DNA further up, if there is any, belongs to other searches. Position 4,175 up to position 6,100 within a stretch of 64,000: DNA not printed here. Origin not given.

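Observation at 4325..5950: DppB-type ABC permease carrying a ~230-aa periplasmic insertion with LysM-like repeats (two paralogous copies)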

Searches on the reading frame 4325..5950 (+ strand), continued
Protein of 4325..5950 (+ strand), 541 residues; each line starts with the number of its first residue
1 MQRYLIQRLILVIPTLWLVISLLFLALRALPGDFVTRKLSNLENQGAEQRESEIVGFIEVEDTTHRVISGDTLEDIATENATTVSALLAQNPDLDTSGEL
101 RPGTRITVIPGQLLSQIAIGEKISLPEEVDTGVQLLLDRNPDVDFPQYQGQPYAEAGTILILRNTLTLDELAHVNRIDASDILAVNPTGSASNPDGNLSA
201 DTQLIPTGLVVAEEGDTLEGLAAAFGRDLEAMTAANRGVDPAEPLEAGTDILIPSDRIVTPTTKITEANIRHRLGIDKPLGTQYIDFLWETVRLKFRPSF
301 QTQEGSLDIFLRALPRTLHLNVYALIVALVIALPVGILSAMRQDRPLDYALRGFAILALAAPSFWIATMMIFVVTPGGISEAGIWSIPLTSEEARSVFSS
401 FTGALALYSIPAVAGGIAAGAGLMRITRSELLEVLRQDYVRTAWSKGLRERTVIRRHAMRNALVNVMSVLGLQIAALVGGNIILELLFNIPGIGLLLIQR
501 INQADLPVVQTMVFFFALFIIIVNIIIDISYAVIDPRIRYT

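Call 51: search_protein_families(library=pfam, proteins=[P0122, P0123, P0126, P0147, P0170, P0178, P0190, P0196, P0221, P0229], max_evalue=0.01)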
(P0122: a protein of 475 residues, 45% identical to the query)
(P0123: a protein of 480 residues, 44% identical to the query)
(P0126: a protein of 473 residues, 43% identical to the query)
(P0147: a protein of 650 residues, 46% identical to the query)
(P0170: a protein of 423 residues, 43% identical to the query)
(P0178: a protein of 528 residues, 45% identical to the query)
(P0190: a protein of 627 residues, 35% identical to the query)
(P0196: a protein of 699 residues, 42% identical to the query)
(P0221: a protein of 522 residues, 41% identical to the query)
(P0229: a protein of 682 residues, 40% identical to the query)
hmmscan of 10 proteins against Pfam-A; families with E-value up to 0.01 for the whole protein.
P0122 (475 aa): 3 families
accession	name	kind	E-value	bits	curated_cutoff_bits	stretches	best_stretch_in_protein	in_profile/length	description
PF01476.26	LysM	-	1.5e-08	34.9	20.9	1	72-108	8-42/43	LysM domain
PF00528.27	BPD_transp_1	-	0.00059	20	26.4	1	390-465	104-179/184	Binding-protein-dependent transport system inner membrane component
PF19300.4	BPD_transp_1_N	-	0.0029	18.2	23.8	0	218-251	49-94/114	Binding-prot-dependent transport system membrane comp, N-term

P0123 (480 aa): 1 family
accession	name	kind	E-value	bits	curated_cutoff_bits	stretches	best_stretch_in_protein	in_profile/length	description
PF00528.27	BPD_transp_1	-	2e-09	37.8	26.4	2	400-476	105-181/184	Binding-protein-dependent transport system inner membrane component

P0126 (473 aa): 3 families
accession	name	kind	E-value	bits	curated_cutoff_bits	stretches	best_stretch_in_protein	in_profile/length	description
PF01476.26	LysM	-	6.4e-10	39.3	20.9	1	64-101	1-36/43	LysM domain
PF23577.1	LysM_RLK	-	0.00037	20.9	27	0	66-91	5-30/44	LysM domain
PF00528.27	BPD_transp_1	-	0.0044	17.2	26.4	1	398-469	110-181/184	Binding-protein-dependent transport system inner membrane component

P0147 (650 aa): 7 families
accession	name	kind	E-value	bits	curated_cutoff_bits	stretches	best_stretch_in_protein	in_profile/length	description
PF00528.27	BPD_transp_1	-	2.7e-34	119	26.4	1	449-648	1-183/184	Binding-protein-dependent transport system inner membrane component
PF14870.12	PSII_BNR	-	2e-27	96.7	27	4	235-326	18-109/303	Photosynthesis system II assembly factor YCF48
PF02012.26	BNR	-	2.9e-06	26.9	27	0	260-268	3-11/12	BNR/Asp-box repeat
PF15902.12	Sortilin-Vps10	-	3.4e-06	26.5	33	0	257-313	3-63/446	Sortilin, neurotensin receptor 3,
PF19300.4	BPD_transp_1_N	-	0.00016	22.3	23.8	1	3-77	3-71/114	Binding-prot-dependent transport system membrane comp, N-term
PF19755.4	DUF6242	-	0.0038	17.5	29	0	254-307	165-217/217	Domain of unknown function (DUF6242)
PF13828.11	DUF4190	-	0.0089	16.2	35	0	437-489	8-62/62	Domain of unknown function (DUF4190)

P0170 (423 aa): 2 families
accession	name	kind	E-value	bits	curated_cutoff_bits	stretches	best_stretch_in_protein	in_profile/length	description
PF00528.27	BPD_transp_1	-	1.1e-33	117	26.4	1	222-421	2-183/184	Binding-protein-dependent transport system inner membrane component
PF19300.4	BPD_transp_1_N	-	9.6e-07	29.4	23.8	1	1-76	1-70/114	Binding-prot-dependent transport system membrane comp, N-term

P0178 (528 aa): 2 families
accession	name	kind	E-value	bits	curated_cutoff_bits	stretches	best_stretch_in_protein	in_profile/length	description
PF00528.27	BPD_transp_1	-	1e-40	139.9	26.4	1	327-526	1-183/184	Binding-protein-dependent transport system inner membrane component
PF02368.24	Big_2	-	0.00095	19.5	22.8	0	88-144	3-56/79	Bacterial Ig-like domain (group 2)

P0190 (627 aa): 3 families
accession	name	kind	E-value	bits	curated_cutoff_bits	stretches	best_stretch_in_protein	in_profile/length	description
PF00528.27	BPD_transp_1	-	1.3e-62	211.2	26.4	2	119-317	2-183/184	Binding-protein-dependent transport system inner membrane component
PF19300.4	BPD_transp_1_N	-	1.7e-08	35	23.8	1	1-104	1-111/114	Binding-prot-dependent transport system membrane comp, N-term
PF12911.12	OppC_N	-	0.00016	22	23.9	1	356-398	11-53/53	N-terminal TM domain of oligopeptide transport permease C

P0196 (699 aa): 7 families
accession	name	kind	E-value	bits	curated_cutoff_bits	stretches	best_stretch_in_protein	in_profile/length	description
PF00528.27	BPD_transp_1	-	9e-34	117.2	26.4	1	489-686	1-183/184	Binding-protein-dependent transport system inner membrane component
PF14870.12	PSII_BNR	-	2e-22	80.2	27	3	292-419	20-151/303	Photosynthesis system II assembly factor YCF48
PF19300.4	BPD_transp_1_N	-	3.6e-09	37.3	23.8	1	1-76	1-71/114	Binding-prot-dependent transport system membrane comp, N-term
PF15902.12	Sortilin-Vps10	-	0.00017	20.9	33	0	84-136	3-58/446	Sortilin, neurotensin receptor 3,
PF19755.4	DUF6242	-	0.0031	17.8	29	0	261-322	154-217/217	Domain of unknown function (DUF6242)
PF02012.26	BNR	-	0.0031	17.7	27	0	87-95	3-11/12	BNR/Asp-box repeat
PF06143.16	Baculo_11_kDa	-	0.0087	16.1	28.4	0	651-675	34-58/84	Baculovirus 11 kDa family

P0221 (522 aa): 1 family
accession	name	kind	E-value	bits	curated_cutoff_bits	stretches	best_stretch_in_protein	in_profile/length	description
PF00528.27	BPD_transp_1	-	1.4e-42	146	26.4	1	321-520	1-183/184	Binding-protein-dependent transport system inner membrane component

P0229 (682 aa): 5 families
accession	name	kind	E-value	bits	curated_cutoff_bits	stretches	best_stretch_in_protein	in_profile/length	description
PF14870.12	PSII_BNR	-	2.9e-31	109.3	27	4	238-323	6-94/303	Photosynthesis system II assembly factor YCF48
PF00528.27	BPD_transp_1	-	5.8e-31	108.1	26.4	1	482-682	1-184/184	Binding-protein-dependent transport system inner membrane component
PF02012.26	BNR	-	5.7e-08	32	27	0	84-92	3-11/12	BNR/Asp-box repeat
PF19300.4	BPD_transp_1_N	-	1.4e-05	25.7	23.8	1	3-73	3-71/114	Binding-prot-dependent transport system membrane comp, N-term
PF15902.12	Sortilin-Vps10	-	0.00074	18.8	33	0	316-414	6-118/446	Sortilin, neurotensin receptor 3,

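Call 53: search_protein_families(library=ncbifam, proteins=[window:4325-5947:+], max_evalue=0.00001)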
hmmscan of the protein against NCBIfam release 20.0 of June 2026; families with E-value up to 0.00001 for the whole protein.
window:4325-5947:+ (541 aa): 15 families
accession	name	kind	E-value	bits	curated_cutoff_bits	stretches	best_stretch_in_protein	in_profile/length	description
NF045470.1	Opp2B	equivalog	8.5e-70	235.3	350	1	262-539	39-300/300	nickel ABC transporter permease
NF045472.1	Opp4B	equivalog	1.3e-57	195.5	450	1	268-539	50-319/319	oligopeptide ABC transporter permease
TIGR02789.1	nickel_nikB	equivalog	1.8e-56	191.9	447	1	259-539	44-307/314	nickel ABC transporter permease subunit NikB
NF045469.1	Opp1B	equivalog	6.3e-55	186.8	380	1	256-539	42-307/307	nickel/cobalt ABC transporter permease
NF011661.0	PRK15081.1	equivalog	1.3e-52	179.2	463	1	268-540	49-305/306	glutathione ABC transporter permease GsiC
NF007677.0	PRK10352.1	equivalog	3.5e-52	177.4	433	1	261-540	45-308/314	nickel ABC transporter permease subunit NikB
NF045471.1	Opp3B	equivalog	9.3e-51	173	480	1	268-540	47-304/308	oligopeptide ABC transporter permease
NF008161.0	PRK10914.1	equivalog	2.5e-50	171.6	590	2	400-540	197-337/339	dipeptide ABC transporter permease DppB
NF011712.0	PRK15133.1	subfamily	2.9e-48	164.6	445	1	268-540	87-361/364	microcin C ABC transporter permease YejB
NF007008.0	PRK09471.1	equivalog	1.3e-46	159.4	388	1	267-540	46-306/306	oligopeptide ABC transporter permease OppB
NF043081.1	MMSYN1_0165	equivalog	3.2e-30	105.4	350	1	283-540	144-386/388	oligopeptide ABC transporter permease OppB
NF011690.0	PRK15110.1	equivalog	1.5e-27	96.9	432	2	409-536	184-311/321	putrescine export ABC transporter permease SapB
NF045474.1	Opp2C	equivalog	1.8e-06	27.7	300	0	424-476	118-170/236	nickel transporter permease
NF011596.0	PRK15021.1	subfamily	2.2e-06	26.9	439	1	422-535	217-333/341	microcin C ABC transporter permease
TIGR02899.1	spore_safA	subfamily_domain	2.3e-06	27.4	67.85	0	67-108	1-42/44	SafA/ExsA family spore coat assembly protein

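Call 69: list_cluster_members(proteins=[P0122, P0123, P0126, P0147, P0178, P0196, P0221, P0229, P0170])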
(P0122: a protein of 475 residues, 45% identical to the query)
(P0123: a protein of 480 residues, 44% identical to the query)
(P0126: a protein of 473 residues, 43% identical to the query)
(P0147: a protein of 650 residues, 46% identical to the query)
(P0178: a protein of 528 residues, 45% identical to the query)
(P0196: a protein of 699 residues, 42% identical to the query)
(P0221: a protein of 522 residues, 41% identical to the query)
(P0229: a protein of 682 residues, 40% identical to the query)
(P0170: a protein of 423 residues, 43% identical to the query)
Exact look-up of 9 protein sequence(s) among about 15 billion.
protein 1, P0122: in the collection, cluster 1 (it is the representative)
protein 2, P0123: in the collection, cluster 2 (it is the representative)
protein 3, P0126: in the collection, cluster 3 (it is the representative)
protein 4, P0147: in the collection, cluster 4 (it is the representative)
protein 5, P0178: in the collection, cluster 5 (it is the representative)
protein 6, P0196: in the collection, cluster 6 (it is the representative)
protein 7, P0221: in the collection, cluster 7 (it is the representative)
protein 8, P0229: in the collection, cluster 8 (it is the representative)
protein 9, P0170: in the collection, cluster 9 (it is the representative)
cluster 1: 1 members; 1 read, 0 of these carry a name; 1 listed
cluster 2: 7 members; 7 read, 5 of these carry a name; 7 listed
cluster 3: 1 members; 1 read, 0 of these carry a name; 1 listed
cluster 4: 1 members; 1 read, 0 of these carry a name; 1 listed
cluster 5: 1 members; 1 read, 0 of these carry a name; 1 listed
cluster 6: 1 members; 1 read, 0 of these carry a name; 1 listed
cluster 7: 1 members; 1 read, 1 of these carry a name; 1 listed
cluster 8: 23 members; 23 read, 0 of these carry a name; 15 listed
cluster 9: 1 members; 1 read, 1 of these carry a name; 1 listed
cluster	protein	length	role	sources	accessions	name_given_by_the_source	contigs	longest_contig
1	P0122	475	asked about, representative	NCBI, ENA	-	-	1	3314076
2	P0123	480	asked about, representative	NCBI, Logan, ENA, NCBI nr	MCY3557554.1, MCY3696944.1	MAG: hypothetical protein OXH13_02760 [Chloroflexi bacterium] | hypothetical protein [Chloroflexota bacterium]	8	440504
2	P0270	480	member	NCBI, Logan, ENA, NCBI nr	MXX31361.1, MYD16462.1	MAG: ABC transporter permease subunit [Chloroflexi bacterium] | ABC transporter permease subunit [Chloroflexota bacterium]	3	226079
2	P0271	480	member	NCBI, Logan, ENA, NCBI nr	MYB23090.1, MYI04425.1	MAG: ABC transporter permease subunit [Chloroflexi bacterium] | ABC transporter permease subunit [Chloroflexota bacterium]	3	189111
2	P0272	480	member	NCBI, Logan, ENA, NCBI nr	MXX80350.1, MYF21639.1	MAG: ABC transporter permease subunit [Chloroflexi bacterium] | ABC transporter permease subunit [Chloroflexota bacterium]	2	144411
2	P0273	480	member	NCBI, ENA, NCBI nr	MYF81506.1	MAG: ABC transporter permease subunit [Chloroflexi bacterium] | ABC transporter permease subunit [Chloroflexota bacterium]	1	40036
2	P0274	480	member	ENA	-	-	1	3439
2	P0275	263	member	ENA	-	-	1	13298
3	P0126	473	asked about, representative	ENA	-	-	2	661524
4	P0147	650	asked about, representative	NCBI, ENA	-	-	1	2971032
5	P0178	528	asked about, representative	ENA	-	-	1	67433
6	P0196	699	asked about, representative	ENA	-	-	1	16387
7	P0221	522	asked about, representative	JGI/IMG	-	peptide/nickel transport system permease protein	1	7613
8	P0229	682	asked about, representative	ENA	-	-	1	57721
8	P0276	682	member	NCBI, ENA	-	-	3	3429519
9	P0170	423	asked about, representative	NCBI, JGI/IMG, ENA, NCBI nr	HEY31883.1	MAG TPA: ABC transporter permease [Dehalococcoidia bacterium] | ABC transporter permease [Dehalococcoidia bacterium]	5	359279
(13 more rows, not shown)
